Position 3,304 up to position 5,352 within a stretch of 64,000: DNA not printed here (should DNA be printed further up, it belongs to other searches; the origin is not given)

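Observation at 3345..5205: T9SS-sorted nonaheme cytochrome with internally duplicated tri-heme module, a candidate extracellular electron-transfer protein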

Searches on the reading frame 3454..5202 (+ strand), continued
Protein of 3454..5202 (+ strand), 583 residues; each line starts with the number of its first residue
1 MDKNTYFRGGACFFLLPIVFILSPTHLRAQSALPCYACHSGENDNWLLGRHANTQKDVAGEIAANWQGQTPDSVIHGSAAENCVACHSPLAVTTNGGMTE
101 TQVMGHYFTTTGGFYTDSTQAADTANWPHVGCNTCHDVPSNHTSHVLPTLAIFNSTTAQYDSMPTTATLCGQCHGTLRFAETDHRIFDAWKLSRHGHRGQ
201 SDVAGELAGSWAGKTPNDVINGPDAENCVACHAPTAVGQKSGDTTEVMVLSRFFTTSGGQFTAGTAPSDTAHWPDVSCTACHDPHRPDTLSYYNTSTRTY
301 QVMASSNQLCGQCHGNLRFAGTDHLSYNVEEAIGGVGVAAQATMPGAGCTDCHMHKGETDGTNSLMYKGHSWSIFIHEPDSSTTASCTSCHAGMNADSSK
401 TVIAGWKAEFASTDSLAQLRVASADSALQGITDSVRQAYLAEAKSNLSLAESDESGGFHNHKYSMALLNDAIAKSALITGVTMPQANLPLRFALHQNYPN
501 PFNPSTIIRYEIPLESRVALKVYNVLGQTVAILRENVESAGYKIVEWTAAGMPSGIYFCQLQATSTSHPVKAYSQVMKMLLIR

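Call 16: search_solved_structures(query=A1, max_evalue=10, show_alignments=3)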
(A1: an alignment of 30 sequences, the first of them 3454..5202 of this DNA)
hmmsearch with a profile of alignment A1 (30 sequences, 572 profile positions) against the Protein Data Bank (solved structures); distinct sequences matched with E-value up to 10: 14.
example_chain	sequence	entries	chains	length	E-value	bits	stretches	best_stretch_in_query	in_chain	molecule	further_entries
6i5b_A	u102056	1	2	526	2.3e-16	62.4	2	254-470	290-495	Uncharacterized protein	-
2j7a_A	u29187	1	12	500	2.1e-06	29.5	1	339-463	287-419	CYTOCHROME C NITRITE REDUCTASE NRFA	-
2vr0_A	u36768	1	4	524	2.5e-06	29.3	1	339-463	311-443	CYTOCHROME C NITRITE REDUCTASE, CATALYTIC SUBUNIT NFRA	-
8rv0_Y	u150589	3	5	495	4.9e-05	25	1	340-471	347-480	Octaheme cytochrome c nitrite reductase | Octaheme nitrite c cytochrome c reductase | Octaheme nitrite reductase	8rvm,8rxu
1oah_A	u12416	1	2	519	0.002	19.7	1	340-470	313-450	CYTOCHROME C NITRITE REDUCTASE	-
8glj_D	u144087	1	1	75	0.0072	17.9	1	494-569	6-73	Por secretion system C-terminal sorting domain-containing protein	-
4wjy_A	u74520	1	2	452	0.012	17.2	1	340-472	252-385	Cytochrome c-552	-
5uyt_A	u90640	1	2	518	0.012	17.1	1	490-562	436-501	Ice-binding protein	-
8glk_D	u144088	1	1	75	0.027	16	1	494-570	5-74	Endonuclease I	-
9whd_A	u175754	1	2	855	0.041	15.4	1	489-568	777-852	GH167 glycoside hydrolase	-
8qj6_A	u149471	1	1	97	0.24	12.8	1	63-100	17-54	Lipoprotein cytochrome c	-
1qdb_A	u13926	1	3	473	0.36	12.3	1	340-463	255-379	CYTOCHROME C NITRITE REDUCTASE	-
4rkm_A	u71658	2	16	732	0.84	11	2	428-471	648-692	MccA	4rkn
1bvb_A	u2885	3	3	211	1.2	10.5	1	29-85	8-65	CYTOCHROME C-554 | CYTOCHROME C554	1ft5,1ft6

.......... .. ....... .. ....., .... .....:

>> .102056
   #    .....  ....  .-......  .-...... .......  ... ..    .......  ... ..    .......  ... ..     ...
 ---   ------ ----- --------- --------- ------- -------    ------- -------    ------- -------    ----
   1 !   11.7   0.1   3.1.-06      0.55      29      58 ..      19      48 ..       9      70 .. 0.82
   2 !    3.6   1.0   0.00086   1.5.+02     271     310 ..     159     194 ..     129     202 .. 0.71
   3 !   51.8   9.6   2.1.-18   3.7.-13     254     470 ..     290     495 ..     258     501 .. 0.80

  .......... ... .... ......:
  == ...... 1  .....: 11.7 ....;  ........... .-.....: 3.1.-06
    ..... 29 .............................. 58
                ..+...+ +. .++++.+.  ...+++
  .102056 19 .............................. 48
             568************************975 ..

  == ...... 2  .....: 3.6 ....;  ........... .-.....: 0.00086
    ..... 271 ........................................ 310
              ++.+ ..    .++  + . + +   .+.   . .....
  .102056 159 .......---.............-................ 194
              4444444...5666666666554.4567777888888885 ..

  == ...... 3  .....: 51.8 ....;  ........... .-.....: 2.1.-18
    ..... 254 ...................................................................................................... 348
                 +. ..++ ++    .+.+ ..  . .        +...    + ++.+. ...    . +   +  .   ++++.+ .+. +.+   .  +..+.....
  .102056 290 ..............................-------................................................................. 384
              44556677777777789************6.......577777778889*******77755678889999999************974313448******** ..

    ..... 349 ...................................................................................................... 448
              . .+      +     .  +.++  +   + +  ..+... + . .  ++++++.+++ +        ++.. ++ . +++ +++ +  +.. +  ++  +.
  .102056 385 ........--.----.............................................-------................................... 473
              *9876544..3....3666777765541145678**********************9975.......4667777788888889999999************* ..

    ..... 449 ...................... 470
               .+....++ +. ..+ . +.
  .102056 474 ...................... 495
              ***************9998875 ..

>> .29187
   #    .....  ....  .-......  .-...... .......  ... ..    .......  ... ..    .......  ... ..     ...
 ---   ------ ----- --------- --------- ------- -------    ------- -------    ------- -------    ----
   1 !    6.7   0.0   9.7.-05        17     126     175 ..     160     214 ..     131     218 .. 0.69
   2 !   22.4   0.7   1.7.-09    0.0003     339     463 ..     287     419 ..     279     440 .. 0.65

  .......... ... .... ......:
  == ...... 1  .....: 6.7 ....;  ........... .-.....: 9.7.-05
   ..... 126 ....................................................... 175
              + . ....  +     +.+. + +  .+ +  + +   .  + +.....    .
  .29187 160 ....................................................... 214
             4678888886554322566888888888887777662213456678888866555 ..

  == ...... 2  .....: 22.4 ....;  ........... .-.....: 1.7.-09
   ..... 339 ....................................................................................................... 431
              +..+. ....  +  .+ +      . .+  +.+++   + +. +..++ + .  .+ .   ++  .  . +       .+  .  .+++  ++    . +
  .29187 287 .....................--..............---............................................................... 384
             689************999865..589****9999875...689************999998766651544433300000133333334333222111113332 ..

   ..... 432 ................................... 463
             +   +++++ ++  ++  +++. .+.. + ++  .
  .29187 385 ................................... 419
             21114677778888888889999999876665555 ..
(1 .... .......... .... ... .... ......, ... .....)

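Call 24: find_encoding_contigs(protein=P0001, flank=10000, max_places=3)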
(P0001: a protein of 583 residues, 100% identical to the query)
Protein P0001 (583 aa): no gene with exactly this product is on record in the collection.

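Call 25: find_encoding_contigs(protein=P0012, flank=10000, max_places=2)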
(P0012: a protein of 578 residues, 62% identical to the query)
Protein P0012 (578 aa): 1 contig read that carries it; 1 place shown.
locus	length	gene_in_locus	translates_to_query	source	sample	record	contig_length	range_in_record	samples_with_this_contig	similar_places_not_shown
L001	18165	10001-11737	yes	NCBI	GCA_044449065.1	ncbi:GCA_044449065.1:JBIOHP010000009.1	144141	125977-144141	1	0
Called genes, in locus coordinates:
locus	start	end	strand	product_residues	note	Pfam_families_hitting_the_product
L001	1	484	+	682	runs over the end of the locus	PF00456:Transketolase_N, PF13292:DXP_synthase_N, PF00676:E1_dh (weak), PF02779:Transket_pyr, PF02780:Transketolase_C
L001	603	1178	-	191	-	PF28474:DUF8412, PF13376:OmdA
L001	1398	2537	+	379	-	PF02276:CytoC_RC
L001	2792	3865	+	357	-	PF01075:Glyco_transf_9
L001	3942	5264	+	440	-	PF04413:Glycos_transf_N, PF00534:Glycos_transf_1 (weak)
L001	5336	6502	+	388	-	PF01969:Ni_insertion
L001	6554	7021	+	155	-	PF06271:RDD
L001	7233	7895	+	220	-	PF13384:HTH_23 (faint), PF07750:GcrA (faint), PF08281:Sigma70_r4_2 (faint), PF13936:HTH_38 (faint)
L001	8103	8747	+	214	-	-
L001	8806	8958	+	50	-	-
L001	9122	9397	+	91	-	PF14026:SCO4226-like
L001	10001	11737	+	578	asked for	PF02335:Cytochrom_C552 (faint), PF14522:Cytochrome_C7 (faint), PF09699:Paired_CXXCH_1 (faint), PF13435:Cytochrome_C554 (faint), PF14537:Cytochrom_c3_2 (faint), PF22113:Mtrc-MtrF_II-IV_dom (weak), PF18962:Por_Secre_tail (weak)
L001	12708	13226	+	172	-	-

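Call 26: find_encoding_contigs(protein=P0119, flank=10000, max_places=2)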
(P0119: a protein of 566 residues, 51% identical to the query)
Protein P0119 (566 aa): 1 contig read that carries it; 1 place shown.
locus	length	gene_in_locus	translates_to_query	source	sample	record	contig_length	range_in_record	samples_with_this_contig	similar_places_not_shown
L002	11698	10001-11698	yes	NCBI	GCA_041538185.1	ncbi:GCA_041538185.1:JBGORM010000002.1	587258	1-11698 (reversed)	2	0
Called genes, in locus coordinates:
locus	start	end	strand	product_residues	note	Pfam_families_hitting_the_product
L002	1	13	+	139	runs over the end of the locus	PF17319:DUF5362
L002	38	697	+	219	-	PF01545:Cation_efflux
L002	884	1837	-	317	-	PF00657:Lipase_GDSL, PF13472:Lipase_GDSL_2 (weak)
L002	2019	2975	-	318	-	PF01370:Epimerase, PF04321:RmlD_sub_bind (weak), PF05368:NmrA (weak), PF13460:NAD_binding_10 (weak)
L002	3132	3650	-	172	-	PF13513:HEAT_EZ (faint), PF13646:HEAT_2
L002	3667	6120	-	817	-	PF00690:Cation_ATPase_N, PF08282:Hydrolase_3 (faint), PF00122:E1-E2_ATPase, PF00702:Hydrolase, PF13246:Cation_ATPase (weak)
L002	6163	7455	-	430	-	PF00324:AA_permease, PF13520:AA_permease_2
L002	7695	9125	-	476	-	PF00672:HAMP (weak), PF00512:HisKA, PF02518:HATPase_c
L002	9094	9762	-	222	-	PF00072:Response_reg, PF00486:Trans_reg_C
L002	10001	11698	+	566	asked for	PF14522:Cytochrome_C7 (faint), PF22113:Mtrc-MtrF_II-IV_dom (weak), PF22678:Cytochrom_c_NrfB-like (faint), PF09699:Paired_CXXCH_1 (faint), PF13435:Cytochrome_C554 (weak), PF14537:Cytochrom_c3_2 (faint), PF22113:Mtrc-MtrF_II-IV_dom (weak), PF18962:Por_Secre_tail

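Call 27: find_encoding_contigs(protein=P0067, flank=10000, max_places=2)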
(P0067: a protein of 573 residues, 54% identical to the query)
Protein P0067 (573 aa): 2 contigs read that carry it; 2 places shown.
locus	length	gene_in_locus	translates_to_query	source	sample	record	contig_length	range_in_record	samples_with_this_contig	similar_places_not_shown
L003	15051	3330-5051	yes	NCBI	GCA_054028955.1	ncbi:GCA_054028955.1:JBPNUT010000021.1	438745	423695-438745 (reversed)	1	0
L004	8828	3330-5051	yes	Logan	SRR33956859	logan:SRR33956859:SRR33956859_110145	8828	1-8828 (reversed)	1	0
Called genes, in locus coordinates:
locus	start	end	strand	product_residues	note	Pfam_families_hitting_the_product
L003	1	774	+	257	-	?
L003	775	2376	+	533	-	PF00528:BPD_transp_1 (weak)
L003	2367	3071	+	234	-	PF13304:AAA_21 (faint), PF00005:ABC_tran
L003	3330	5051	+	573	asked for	PF14522:Cytochrome_C7 (faint), PF22113:Mtrc-MtrF_II-IV_dom (weak), PF09699:Paired_CXXCH_1 (faint), PF13435:Cytochrome_C554 (faint), PF14537:Cytochrom_c3_2 (faint), PF02335:Cytochrom_C552 (weak), PF18962:Por_Secre_tail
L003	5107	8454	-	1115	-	PF08126:Propeptide_C25, PF01364:Peptidase_C25, PF13860:FlgD_ig (weak), PF18962:Por_Secre_tail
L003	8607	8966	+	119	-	PF04205:FMN_bind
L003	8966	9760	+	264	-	PF11306:DUF3108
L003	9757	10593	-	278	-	-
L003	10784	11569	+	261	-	PF13302:Acetyltransf_3, PF00583:Acetyltransf_1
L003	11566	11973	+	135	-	PF00293:NUDIX, PF14815:NUDIX_4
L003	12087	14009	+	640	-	PF26549:Tricorn_N, PF26550:Tricorn_2nd (faint), PF05448:AXE1 (weak), PF01738:DLH, PF02129:Peptidase_S15, PF20434:BD-FAE, PF00326:Peptidase_S9, PF07859:Abhydrolase_3 (weak), +1 more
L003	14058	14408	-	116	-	PF11969:DcpS_C, PF01230:HIT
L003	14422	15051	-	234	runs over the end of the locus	PF04452:Methyltrans_RNA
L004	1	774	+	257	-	?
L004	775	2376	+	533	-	PF00528:BPD_transp_1 (weak)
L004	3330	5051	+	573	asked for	PF14522:Cytochrome_C7 (faint), PF22113:Mtrc-MtrF_II-IV_dom (weak), PF09699:Paired_CXXCH_1 (faint), PF13435:Cytochrome_C554 (faint), PF14537:Cytochrom_c3_2 (faint), PF02335:Cytochrom_C552 (weak), PF18962:Por_Secre_tail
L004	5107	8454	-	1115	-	PF08126:Propeptide_C25, PF01364:Peptidase_C25, PF13860:FlgD_ig (weak), PF18962:Por_Secre_tail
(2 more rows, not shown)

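Call 28: find_encoding_contigs(protein=P0045, flank=10000, max_places=2)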
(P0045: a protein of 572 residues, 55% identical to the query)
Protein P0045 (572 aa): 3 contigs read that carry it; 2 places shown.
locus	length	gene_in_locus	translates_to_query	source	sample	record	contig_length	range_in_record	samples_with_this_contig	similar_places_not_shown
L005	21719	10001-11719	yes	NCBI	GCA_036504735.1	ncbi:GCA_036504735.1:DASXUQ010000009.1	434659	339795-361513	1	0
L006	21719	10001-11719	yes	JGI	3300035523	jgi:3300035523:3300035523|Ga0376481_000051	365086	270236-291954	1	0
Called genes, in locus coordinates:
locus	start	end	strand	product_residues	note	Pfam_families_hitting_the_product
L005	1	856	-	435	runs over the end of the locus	PF01053:Cys_Met_Meta_PP, PF00155:Aminotran_1_2 (weak), PF06838:Met_gamma_lyase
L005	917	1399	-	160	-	-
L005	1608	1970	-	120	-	PF02627:CMD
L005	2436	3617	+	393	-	-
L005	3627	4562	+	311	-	PF02085:Cytochrom_CIII (faint), PF22113:Mtrc-MtrF_II-IV_dom (faint), PF05495:zf-CHY (faint), PF14537:Cytochrom_c3_2 (faint), PF14522:Cytochrome_C7 (weak)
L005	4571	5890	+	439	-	PF02085:Cytochrom_CIII (faint), PF14522:Cytochrome_C7 (faint), PF14537:Cytochrom_c3_2 (faint), PF09698:GSu_C4xC__C2xCH (weak)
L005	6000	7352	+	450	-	PF01578:Cytochrom_C_asm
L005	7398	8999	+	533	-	PF05140:ResB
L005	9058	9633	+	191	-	PF22113:Mtrc-MtrF_II-IV_dom (weak), PF14522:Cytochrome_C7 (faint), PF13435:Cytochrome_C554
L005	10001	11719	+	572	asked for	PF14522:Cytochrome_C7 (faint), PF22113:Mtrc-MtrF_II-IV_dom (weak), PF14537:Cytochrom_c3_2 (faint), PF02335:Cytochrom_C552 (faint), PF22113:Mtrc-MtrF_II-IV_dom (weak), PF13860:FlgD_ig (weak), PF18962:Por_Secre_tail (weak)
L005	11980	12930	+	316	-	PF10518:TAT_signal (weak), PF12838:Fer4_7 (faint), PF13247:Fer4_11, PF12797:Fer4_2 (weak), PF13187:Fer4_9 (weak), PF13237:Fer4_10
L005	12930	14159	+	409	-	PF03916:NrfD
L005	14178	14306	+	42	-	-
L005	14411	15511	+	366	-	PF02085:Cytochrom_CIII, PF14522:Cytochrome_C7 (weak)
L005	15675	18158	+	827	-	PF00684:DnaJ_CXXCXGXG (faint), PF02085:Cytochrom_CIII (faint), PF09699:Paired_CXXCH_1 (faint), PF14522:Cytochrome_C7 (faint), PF14537:Cytochrom_c3_2 (faint), PF22113:Mtrc-MtrF_II-IV_dom (faint), PF22678:Cytochrom_c_NrfB-like (faint), PF01292:Ni_hydr_CYTB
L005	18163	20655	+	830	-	PF02085:Cytochrom_CIII (faint), PF09699:Paired_CXXCH_1 (faint), PF14522:Cytochrome_C7 (faint), PF14537:Cytochrom_c3_2 (faint), PF22113:Mtrc-MtrF_II-IV_dom (weak), PF01292:Ni_hydr_CYTB (faint)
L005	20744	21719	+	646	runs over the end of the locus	PF03264:Cytochrom_NNT, PF02085:Cytochrom_CIII (faint), PF14522:Cytochrome_C7 (faint), PF14537:Cytochrom_c3_2 (faint), PF22113:Mtrc-MtrF_II-IV_dom (faint)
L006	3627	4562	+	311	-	PF02085:Cytochrom_CIII (faint), PF22113:Mtrc-MtrF_II-IV_dom (faint), PF05495:zf-CHY (faint), PF14537:Cytochrom_c3_2 (faint), PF14522:Cytochrome_C7 (weak)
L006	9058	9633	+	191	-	PF22113:Mtrc-MtrF_II-IV_dom (weak), PF14522:Cytochrome_C7 (faint), PF13435:Cytochrome_C554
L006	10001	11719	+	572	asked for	PF14522:Cytochrome_C7 (faint), PF22113:Mtrc-MtrF_II-IV_dom (weak), PF14537:Cytochrom_c3_2 (faint), PF02335:Cytochrom_C552 (faint), PF22113:Mtrc-MtrF_II-IV_dom (weak), PF13860:FlgD_ig (weak), PF18962:Por_Secre_tail (weak)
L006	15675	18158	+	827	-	PF00684:DnaJ_CXXCXGXG (faint), PF02085:Cytochrom_CIII (faint), PF09699:Paired_CXXCH_1 (faint), PF14522:Cytochrome_C7 (faint), PF14537:Cytochrom_c3_2 (faint), PF22113:Mtrc-MtrF_II-IV_dom (faint), PF22678:Cytochrom_c_NrfB-like (faint), PF01292:Ni_hydr_CYTB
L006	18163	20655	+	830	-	PF02085:Cytochrom_CIII (faint), PF09699:Paired_CXXCH_1 (faint), PF14522:Cytochrome_C7 (faint), PF14537:Cytochrom_c3_2 (faint), PF22113:Mtrc-MtrF_II-IV_dom (weak), PF01292:Ni_hydr_CYTB (faint)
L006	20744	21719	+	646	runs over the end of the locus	PF03264:Cytochrom_NNT, PF02085:Cytochrom_CIII (faint), PF14522:Cytochrome_C7 (faint), PF14537:Cytochrom_c3_2 (faint), PF22113:Mtrc-MtrF_II-IV_dom (faint)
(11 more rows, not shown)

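Call 29: predict_structure(alignment_id=A1)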
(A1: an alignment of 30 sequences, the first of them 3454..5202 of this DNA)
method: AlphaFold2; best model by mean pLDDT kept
length: 583 residues; sequences in the alignment: 30
mean_pLDDT: 74.9   pTM: 0.53
mean pLDDT of the five models: 74.9, 74.8, 74.6, 63.6, 63.0
residues with pLDDT >= 90: 96; 70-90: 309; 50-70: 125; < 50: 53
segments of 3 or more residues with pLDDT < 50: 1-3, 23-29, 177-183, 316-325, 356-372, 482-486
pLDDT, mean of each block of 10 residues (from residue 1): 50 62 48 68 68 75 85 76 77 81 91 93 83 77 75 81 77 57 53 58 80 89 74 70 77 94 92 72 70 79 71 48 48 78 60 47 39 60 71 78 83 86 84 84 87 74 88 82 54 69 83 92 95 93 87 91 89 89 80
secondary structure, 60 per line:
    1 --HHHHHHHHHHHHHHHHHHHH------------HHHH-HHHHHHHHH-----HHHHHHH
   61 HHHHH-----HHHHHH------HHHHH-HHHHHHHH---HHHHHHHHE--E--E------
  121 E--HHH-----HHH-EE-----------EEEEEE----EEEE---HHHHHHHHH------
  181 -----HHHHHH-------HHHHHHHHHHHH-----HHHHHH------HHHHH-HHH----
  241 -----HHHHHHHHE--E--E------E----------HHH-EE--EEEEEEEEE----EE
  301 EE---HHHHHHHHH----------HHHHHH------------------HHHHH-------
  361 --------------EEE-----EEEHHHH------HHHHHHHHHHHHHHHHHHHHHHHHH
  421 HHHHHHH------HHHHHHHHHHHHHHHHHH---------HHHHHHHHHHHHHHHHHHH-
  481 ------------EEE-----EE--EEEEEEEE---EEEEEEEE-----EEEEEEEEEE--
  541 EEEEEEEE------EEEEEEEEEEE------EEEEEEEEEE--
elements in order: H3-22 H35-38 H40-48 H54-65 H71-76 H83-87 H89-96 H100-107 E149-154 E159-162 H166-174 H186-191 H199-210 H216-221 H228-232 H246-253 E286-294 E299-302 H306-314 H325-330 H349-353 E375-377 E383-385 H386-389 H396-427 H434-451 H461-479 E493-495 E505-512 E516-523 E529-538 E541-548 E555-565 E572-581
